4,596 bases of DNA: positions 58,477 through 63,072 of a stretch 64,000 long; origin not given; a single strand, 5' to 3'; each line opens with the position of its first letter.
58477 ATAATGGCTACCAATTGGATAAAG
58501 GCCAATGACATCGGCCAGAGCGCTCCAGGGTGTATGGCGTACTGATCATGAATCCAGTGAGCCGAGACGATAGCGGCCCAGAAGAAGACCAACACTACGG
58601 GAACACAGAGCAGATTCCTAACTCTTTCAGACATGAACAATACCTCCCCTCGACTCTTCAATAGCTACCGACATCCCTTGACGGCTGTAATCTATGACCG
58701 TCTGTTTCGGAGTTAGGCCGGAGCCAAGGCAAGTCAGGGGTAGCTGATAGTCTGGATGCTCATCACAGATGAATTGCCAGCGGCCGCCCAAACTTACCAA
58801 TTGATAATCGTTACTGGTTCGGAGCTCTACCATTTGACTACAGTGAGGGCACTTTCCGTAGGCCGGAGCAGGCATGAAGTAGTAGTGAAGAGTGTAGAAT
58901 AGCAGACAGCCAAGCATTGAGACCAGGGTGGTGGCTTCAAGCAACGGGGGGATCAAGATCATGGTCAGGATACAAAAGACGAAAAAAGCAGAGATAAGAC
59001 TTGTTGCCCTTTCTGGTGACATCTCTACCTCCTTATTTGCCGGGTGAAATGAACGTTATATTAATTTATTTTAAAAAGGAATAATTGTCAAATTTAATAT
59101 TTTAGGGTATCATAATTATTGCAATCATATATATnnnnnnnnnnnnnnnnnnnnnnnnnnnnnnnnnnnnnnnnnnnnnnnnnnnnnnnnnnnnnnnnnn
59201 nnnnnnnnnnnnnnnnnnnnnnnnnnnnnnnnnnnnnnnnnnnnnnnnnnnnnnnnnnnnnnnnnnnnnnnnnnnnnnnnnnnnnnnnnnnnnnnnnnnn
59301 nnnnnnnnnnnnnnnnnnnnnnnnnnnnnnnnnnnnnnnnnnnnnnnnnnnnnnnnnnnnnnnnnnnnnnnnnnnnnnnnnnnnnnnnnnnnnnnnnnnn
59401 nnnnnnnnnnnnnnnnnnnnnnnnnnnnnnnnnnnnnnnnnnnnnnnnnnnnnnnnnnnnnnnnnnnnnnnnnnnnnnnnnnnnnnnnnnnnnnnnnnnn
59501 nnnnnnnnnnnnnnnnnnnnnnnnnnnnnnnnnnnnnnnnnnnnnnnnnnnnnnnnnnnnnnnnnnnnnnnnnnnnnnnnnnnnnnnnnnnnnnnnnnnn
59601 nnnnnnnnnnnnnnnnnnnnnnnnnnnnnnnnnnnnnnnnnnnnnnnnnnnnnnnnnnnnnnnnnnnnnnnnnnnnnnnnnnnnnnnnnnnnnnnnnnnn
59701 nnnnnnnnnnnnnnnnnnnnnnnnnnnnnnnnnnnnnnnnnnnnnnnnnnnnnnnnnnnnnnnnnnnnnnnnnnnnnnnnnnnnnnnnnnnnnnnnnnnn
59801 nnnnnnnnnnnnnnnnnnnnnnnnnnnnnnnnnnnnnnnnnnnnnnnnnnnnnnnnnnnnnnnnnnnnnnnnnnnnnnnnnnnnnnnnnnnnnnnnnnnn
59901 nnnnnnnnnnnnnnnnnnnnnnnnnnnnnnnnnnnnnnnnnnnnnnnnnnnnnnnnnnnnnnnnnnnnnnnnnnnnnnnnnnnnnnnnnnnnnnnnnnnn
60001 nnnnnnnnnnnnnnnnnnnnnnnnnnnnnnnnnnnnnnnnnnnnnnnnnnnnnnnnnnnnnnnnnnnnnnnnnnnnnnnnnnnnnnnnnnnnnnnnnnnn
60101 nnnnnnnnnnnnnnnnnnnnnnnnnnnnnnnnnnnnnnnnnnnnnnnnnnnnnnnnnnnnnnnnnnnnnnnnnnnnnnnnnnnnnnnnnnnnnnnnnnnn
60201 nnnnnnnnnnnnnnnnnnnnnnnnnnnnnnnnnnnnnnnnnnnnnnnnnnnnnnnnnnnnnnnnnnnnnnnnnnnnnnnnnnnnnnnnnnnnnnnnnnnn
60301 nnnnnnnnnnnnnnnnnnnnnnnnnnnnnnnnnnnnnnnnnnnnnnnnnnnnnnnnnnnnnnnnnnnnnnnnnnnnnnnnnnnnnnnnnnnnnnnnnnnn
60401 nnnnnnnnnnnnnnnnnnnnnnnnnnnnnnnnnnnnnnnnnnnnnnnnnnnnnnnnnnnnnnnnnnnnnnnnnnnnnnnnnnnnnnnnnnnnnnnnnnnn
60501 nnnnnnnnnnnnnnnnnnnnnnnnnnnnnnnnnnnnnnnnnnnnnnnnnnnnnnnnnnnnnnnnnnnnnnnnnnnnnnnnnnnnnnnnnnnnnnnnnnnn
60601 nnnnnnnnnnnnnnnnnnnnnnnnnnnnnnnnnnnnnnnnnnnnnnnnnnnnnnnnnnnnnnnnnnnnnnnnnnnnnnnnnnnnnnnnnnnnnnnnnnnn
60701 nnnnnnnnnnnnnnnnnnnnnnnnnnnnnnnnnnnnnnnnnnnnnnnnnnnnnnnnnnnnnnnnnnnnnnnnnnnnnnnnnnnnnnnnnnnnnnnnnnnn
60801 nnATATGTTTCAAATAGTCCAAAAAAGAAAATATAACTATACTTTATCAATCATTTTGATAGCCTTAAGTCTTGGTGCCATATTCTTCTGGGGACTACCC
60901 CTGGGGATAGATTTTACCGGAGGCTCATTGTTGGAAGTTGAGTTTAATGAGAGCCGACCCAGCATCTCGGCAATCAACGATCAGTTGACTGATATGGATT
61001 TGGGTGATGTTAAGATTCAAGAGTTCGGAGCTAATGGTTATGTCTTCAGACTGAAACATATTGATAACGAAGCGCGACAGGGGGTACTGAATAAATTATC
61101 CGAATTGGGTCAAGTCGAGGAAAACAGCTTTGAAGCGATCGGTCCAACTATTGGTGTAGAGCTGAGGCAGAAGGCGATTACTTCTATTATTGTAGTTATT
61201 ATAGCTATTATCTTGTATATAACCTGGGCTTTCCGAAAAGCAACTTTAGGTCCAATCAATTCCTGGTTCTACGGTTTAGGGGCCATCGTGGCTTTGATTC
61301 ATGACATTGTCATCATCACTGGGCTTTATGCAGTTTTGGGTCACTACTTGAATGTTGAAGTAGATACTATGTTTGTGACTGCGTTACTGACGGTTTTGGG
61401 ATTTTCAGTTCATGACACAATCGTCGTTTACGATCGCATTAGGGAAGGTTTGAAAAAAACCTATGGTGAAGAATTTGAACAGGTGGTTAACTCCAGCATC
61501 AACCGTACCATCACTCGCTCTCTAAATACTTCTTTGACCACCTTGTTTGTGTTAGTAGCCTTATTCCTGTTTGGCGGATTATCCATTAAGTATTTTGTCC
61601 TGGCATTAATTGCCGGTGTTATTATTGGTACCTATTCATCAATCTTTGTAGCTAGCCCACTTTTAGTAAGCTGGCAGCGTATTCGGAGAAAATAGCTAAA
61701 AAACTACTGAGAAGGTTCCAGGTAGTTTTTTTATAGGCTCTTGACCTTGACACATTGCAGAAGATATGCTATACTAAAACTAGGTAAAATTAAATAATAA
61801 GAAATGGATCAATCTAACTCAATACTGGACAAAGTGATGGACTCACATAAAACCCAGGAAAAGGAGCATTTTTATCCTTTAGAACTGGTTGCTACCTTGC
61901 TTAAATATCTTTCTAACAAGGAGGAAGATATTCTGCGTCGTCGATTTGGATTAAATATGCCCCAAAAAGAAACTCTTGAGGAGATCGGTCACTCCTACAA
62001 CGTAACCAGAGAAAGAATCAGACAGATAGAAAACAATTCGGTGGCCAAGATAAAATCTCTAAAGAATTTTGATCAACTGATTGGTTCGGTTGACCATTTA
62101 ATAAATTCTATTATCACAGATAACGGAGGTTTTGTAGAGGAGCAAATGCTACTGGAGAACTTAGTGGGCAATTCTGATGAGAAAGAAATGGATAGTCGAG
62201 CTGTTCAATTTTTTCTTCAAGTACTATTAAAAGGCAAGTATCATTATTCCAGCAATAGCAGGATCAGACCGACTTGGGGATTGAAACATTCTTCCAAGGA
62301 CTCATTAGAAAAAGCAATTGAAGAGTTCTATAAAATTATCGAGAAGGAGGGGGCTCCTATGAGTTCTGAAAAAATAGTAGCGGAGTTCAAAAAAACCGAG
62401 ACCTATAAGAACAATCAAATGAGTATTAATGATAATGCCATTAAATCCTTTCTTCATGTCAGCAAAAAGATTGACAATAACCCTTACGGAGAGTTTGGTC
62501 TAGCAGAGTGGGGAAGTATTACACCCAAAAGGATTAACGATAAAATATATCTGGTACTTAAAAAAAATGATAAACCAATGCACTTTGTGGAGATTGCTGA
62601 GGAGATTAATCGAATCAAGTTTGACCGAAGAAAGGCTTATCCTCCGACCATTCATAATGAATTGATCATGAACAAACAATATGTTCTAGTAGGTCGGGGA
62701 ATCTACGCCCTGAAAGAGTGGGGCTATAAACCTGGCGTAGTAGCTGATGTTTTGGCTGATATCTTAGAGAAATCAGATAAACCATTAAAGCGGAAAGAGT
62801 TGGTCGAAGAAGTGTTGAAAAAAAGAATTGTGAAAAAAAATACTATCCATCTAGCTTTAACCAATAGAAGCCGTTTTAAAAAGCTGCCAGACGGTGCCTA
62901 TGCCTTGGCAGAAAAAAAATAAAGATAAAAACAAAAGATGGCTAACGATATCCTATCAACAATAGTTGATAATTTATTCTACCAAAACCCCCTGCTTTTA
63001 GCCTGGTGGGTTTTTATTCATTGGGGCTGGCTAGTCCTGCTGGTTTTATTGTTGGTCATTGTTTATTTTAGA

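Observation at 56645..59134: GC-rich 2.4 kb island of seven small minus-strand genes (tandem basic paralogs plus membrane/zinc-ribbon proteins) inserted antisense between the L,D-transpeptidase gene and secDF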

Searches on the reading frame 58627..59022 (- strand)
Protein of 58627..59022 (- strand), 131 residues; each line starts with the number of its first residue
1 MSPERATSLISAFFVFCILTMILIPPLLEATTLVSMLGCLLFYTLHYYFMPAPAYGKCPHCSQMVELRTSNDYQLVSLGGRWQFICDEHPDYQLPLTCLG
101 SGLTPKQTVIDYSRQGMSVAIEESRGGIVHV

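Call 6: search_protein_families(library=pfam, max_evalue=1, proteins=[window:58627-59022:-])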
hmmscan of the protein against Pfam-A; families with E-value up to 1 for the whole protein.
window:58627-59022:- (131 aa): 1 family
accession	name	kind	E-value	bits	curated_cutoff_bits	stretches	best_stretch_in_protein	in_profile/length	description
PF25207.1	DUF7837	-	0.066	13.7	27.8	1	54-66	4-16/47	Domain of unknown function (DUF7837)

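Call 7: search_protein_families(library=phrogs, max_evalue=1, proteins=[window:58627-59022:-])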
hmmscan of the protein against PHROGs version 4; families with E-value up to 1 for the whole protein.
window:58627-59022:- (131 aa): 2 families
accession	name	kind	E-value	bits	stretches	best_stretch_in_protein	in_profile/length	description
phrog_21854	-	unknown function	0.003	18.8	1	33-68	10-45/60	-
phrog_10665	-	unknown function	0.083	14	1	84-121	25-62/79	-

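Call 16: find_related_loci(query=window:58627-59022:-, collection=viral_contigs, flank=10000)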
Query window:58627-59022:- (131 aa) in viral_contigs; peptide patterns used: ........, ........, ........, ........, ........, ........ (x = any residue, [..] = any of these).
13 stretches matched a pattern, but none encodes a relative of the query by tblastn (E <= 1e-3).

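Call 20: find_encoding_contigs(protein=P0005, flank=10000, max_places=10)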
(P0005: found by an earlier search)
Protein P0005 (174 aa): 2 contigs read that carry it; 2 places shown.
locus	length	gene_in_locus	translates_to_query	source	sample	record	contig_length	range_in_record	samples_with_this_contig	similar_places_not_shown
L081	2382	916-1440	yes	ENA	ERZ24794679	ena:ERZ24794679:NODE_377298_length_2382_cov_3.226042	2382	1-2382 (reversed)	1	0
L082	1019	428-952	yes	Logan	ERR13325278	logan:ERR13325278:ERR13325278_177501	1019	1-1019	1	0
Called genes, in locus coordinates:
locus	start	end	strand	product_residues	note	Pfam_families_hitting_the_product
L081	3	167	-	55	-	?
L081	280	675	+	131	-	-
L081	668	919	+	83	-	-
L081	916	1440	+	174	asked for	-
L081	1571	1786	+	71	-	-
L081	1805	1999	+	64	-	-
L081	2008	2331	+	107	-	-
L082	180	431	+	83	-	-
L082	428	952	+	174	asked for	-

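Call 21: find_encoding_contigs(protein=P0003, flank=10000, max_places=10)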
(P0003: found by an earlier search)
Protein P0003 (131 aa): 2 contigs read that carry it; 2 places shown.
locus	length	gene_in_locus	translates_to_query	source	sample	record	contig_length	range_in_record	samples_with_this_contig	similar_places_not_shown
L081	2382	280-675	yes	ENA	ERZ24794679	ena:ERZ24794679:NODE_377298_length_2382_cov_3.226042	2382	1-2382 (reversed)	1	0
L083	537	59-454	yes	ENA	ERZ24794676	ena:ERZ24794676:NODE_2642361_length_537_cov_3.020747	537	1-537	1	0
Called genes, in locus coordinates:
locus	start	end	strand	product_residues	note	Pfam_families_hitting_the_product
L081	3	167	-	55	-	?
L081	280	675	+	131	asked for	-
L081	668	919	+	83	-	-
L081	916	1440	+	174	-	-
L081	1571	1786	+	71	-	-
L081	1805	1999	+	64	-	-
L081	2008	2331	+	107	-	-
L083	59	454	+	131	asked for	-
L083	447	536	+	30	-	?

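Call 24: search_protein_families(library=padloc, max_evalue=1, proteins=[window:58627-59022:-])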
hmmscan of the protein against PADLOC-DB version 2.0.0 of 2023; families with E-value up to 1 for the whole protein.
window:58627-59022:- (131 aa): 0 families

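Call 25: search_protein_families(library=ncbifam, max_evalue=1, proteins=[window:58627-59022:-])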
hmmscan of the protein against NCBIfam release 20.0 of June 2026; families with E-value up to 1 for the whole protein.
window:58627-59022:- (131 aa): 0 families

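Call 49: list_cluster_members(proteins=[L081:1571-1786:+, L081:1805-1999:+, L081:2008-2331:+])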
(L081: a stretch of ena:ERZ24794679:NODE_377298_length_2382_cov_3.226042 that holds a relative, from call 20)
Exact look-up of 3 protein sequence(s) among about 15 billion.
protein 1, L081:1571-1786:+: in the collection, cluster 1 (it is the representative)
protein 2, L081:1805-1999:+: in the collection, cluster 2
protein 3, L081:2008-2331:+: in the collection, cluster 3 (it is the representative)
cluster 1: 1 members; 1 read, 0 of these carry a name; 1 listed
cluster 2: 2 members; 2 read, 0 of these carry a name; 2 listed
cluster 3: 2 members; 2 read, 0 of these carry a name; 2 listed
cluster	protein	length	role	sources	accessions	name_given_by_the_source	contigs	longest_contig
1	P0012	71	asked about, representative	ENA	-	-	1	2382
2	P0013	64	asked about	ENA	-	-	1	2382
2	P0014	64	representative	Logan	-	-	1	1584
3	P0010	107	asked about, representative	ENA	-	-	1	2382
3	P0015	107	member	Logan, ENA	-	-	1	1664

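Call 50: find_encoding_contigs(protein=P0015, flank=10000, max_places=10)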
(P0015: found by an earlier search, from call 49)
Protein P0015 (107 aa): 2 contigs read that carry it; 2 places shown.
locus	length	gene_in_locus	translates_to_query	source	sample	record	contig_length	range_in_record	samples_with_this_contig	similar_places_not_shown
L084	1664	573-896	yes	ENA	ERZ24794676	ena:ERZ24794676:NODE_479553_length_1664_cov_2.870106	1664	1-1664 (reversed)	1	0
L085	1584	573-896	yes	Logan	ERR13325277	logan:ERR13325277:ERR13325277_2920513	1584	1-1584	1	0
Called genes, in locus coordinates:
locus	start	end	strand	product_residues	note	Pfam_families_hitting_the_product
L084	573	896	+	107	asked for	-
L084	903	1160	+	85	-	-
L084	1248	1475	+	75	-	-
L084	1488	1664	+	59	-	?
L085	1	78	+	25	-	?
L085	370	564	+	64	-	-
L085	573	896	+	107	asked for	-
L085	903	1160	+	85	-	-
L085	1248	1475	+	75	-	-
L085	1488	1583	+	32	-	?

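Call 51: find_encoding_contigs(protein=P0014, flank=10000, max_places=10)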
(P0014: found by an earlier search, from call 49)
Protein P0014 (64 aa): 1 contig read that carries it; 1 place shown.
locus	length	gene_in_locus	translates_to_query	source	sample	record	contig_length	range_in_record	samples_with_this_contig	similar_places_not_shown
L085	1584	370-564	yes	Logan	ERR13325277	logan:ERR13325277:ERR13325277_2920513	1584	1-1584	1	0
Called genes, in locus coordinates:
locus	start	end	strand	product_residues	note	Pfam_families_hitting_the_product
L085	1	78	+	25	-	?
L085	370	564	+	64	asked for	-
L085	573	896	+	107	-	-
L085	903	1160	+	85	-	-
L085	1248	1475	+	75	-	-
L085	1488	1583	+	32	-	?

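Call 56: find_homologous_proteins(query=window:58627-59022:-, max_evalue=1)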
Query window:58627-59022:- (131 aa): 1 proteins with E <= 1 among 39 candidates.
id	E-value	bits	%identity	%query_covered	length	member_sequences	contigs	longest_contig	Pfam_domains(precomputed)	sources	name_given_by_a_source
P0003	1.1e-83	296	99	100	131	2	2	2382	-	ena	-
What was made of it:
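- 58627..59022 (-): i1: 131 aa. N-terminal hydrophobic hairpin, then a CPHC...CxxH zinc-ribbon-like domain. Only itself and the haplotype B allele found among 5.8e9 proteins (call 56).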

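Call 69: search_solved_structures(query=window:58627-59022:-, max_evalue=1)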
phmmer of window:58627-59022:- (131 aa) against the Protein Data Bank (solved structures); distinct sequences matched with E-value up to 1: 31.
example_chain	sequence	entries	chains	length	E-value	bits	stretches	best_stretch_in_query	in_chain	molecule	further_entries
2ypf_A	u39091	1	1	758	5.9e-25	91.2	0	93-122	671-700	AVRBS3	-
9jo8_A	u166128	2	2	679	1.4e-22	83.5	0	93-122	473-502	TALE repeat protein targeting mitochondiral ND1-L gene. | TALE repeat protein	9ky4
9lcz_A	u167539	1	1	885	1.9e-21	79.9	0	93-122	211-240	Inactivate TOD6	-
9lcx_A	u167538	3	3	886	1.9e-21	79.8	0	93-122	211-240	Inactivate TOD6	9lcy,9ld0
9ld1_A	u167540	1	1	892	2.1e-21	79.7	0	93-122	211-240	inactivate TOD4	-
3ugm_A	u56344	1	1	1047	1.4e-19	73.8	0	91-122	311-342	TAL effector AvrBs3/PthA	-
4osk_A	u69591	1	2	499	2e-19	73.3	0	92-122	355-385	Hax3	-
6jw3_A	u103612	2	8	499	2.1e-19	73.3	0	93-122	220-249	TAL effector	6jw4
6jw0_A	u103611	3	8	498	3.1e-19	72.7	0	92-122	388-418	TAL effector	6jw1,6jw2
6jtq_A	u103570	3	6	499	4.3e-19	72.2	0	92-122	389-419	TAL effector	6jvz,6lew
4oss_A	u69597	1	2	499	5.4e-19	71.9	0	92-122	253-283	Hax3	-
6jw5_A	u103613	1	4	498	5.9e-19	71.8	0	93-122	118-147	TAL effector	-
3v6p_A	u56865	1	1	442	6e-19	71.8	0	92-122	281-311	dHax3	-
4osw_A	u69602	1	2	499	1.1e-18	70.9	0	92-122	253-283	Hax3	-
4osq_A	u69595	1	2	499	1.5e-18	70.5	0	93-122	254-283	Hax3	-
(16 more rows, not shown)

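Call 72: predict_structure(protein=window:58627-59022:-)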
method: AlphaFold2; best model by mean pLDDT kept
length: 131 residues; sequences in the alignment: 1
mean_pLDDT: 59.4   pTM: 0.36
mean pLDDT of the five models: 59.4, 58.1, 57.2, 54.0, 53.9
residues with pLDDT >= 90: 40; 70-90: 10; 50-70: 9; < 50: 72
segments of 3 or more residues with pLDDT < 50: 58-60, 63-131
pLDDT, mean of each block of 10 residues (from residue 1): 90 96 91 95 91 55 49 36 37 33 33 36 33 38
secondary structure, 60 per line:
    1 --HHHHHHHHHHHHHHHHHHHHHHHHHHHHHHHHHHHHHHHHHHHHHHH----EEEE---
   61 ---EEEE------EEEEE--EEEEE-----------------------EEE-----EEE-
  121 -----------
elements in order: H3-49 E54-57 E64-67 E74-78 E81-85 E109-111 E117-119
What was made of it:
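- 58627..59022 (-): AF2 gives a confident helix 3-49 and low-confidence beta hairpins 54-85 (call 72).
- On Zinc-ribbon membrane proteins (generic fold class): AF2 places beta hairpins at 54-67 and 74-85, but with pLDDT below 50 (call 72).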

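Call 75: search_protein_families(library=pfam, max_evalue=1, proteins=[L084:903-1160:+, L084:1248-1475:+, L084:573-896:+, L085:370-564:+])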
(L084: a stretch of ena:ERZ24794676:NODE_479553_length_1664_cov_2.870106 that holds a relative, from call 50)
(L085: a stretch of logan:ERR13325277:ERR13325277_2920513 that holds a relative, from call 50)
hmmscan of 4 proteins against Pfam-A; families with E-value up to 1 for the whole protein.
L084:903-1160:+ (85 aa): 1 family
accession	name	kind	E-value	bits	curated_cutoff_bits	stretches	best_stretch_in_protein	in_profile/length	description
PF15456.11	Uds1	-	0.021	15.4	28.8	1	9-79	34-106/123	Up-regulated During Septation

L084:1248-1475:+ (75 aa): 1 family
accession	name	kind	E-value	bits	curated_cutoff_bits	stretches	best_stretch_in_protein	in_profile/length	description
PF01466.24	Skp1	-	0.044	14.1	22.3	1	32-46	31-45/48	Skp1 family, dimerisation domain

L084:573-896:+ (107 aa): 0 families

L085:370-564:+ (64 aa): 2 families
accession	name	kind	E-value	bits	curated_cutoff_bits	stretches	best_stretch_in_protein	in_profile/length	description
PF05634.16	APO_RNA-bind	-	0.039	13.8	25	1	2-34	22-54/200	APO RNA-binding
PF16544.10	STAR_dimer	-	0.23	11.5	26.3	1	25-43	31-49/53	Homodimerisation region of STAR domain protein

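Call 76: search_protein_families(library=phrogs, max_evalue=1, proteins=[L084:903-1160:+, L084:1248-1475:+, L084:573-896:+, L085:370-564:+])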
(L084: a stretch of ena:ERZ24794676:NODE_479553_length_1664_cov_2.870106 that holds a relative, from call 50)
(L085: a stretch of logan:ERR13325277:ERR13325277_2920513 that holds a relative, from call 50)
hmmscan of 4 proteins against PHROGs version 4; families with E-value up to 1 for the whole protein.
L084:903-1160:+ (85 aa): 7 families
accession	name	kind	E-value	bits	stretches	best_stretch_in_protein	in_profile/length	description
phrog_2335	-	tail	0.021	13.7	1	17-80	360-423/1536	tail length tape measure protein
phrog_36733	-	unknown function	0.024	15.8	1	40-74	17-51/131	-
phrog_7586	-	unknown function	0.053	14.4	1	53-82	22-51/61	-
phrog_26686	-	unknown function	0.062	14.5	1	54-72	33-51/65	-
phrog_5890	-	moron, auxiliary metabolic gene and host takeover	0.11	12.4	1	30-76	145-191/374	tellurite resistance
phrog_25538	-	unknown function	0.19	12.2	1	35-73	188-226/293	-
phrog_3424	-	unknown function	0.34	12.1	0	3-32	7-36/95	-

L084:1248-1475:+ (75 aa): 0 families

L084:573-896:+ (107 aa): 2 families
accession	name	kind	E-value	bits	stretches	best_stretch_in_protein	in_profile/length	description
phrog_17402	-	moron, auxiliary metabolic gene and host takeover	0.1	13.7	1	34-79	69-116/123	membrane protein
phrog_10059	-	unknown function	0.48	10.1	1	81-102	32-53/345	-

L085:370-564:+ (64 aa): 1 family
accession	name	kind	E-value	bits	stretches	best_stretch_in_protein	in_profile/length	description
phrog_33346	-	unknown function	0.23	12.5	1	14-63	10-59/65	-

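Call 82: search_dna_similar(query=window:58627-59022:-, collection=phages, mode=protein, max_evalue=0.1, max_rows=10)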
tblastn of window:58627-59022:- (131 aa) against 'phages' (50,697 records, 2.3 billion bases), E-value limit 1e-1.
No match.

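Call 90: list_cluster_members(proteins=[L084:903-1160:+, L084:1248-1475:+])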
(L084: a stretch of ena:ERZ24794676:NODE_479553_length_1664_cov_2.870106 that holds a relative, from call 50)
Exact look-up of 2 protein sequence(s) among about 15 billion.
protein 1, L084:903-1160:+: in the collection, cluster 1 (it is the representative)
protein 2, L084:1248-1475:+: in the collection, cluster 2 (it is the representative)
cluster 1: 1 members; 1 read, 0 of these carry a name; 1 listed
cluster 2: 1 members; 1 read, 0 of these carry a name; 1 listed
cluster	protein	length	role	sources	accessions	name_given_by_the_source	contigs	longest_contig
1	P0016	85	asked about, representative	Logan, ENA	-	-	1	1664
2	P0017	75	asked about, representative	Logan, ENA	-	-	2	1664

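Call 91: find_encoding_contigs(protein=P0017, flank=10000, max_places=10)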
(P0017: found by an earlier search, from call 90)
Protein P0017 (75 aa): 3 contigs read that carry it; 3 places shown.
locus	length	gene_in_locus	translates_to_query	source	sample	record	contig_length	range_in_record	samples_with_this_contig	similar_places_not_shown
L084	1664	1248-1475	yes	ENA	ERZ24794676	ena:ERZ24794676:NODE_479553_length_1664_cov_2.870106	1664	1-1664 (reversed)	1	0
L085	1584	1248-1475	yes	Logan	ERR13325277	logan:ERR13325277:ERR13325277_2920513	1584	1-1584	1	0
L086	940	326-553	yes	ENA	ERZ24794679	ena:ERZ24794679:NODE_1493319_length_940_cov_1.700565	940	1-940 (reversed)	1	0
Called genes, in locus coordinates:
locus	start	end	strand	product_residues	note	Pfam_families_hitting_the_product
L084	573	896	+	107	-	-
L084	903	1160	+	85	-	-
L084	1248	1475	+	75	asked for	-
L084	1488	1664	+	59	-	?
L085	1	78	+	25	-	?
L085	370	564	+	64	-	-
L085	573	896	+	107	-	-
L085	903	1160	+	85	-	-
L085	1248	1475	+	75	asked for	-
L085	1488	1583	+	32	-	?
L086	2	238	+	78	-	?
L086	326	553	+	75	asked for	-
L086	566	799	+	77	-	-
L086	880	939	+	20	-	?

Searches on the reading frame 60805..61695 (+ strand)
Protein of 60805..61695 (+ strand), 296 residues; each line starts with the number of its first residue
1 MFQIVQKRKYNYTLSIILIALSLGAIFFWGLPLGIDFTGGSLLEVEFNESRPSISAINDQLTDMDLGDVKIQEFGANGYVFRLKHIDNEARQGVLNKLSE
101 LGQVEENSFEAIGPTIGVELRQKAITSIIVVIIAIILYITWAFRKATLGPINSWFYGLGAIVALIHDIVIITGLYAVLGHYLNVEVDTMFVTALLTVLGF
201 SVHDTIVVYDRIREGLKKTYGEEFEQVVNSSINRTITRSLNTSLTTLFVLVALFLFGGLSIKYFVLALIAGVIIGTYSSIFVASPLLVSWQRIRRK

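Call 94: search_protein_families(library=pfam, max_evalue=0.001, proteins=[window:60805-61695:+])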
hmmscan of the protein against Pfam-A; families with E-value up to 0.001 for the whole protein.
window:60805-61695:+ (296 aa): 2 families
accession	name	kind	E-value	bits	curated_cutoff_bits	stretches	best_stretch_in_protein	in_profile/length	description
PF02355.23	SecD_SecF_C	-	2.3e-56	190.7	20.5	1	98-291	6-187/189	Protein export membrane protein SecD/SecF, C-terminal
PF07549.19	Sec_GG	-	5.2e-07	29.4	20.3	1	26-48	3-25/28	SecD/SecF GG Motif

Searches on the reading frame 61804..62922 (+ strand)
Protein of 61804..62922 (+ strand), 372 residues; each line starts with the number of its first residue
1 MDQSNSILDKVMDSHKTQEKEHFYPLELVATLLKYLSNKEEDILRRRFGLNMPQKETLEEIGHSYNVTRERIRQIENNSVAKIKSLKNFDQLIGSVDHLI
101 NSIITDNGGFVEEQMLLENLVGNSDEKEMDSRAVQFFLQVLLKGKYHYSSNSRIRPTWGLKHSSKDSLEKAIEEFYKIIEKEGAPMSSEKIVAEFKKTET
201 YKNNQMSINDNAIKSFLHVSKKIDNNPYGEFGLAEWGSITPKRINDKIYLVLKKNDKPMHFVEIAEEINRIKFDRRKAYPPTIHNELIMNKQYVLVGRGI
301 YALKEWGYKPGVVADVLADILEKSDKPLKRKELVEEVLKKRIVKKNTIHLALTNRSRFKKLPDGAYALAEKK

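Call 44: search_protein_families(library=pfam, max_evalue=0.01, proteins=[window:61804-62922:+])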
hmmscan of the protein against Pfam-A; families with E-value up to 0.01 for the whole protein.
window:61804-62922:+ (372 aa): 3 families
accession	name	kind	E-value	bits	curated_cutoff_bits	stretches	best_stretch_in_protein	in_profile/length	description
PF04545.22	Sigma70_r4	-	2e-11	43.6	24.1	1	33-84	2-49/50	Sigma-70, region 4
PF05066.19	HARE-HTH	-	7e-10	39.6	25.9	0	248-271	7-30/71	HB1, ASXL, restriction endonuclease HTH domain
PF08461.16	HTH_12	-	4e-05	23.9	21.4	0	176-202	4-29/66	Ribonuclease R winged-helix domain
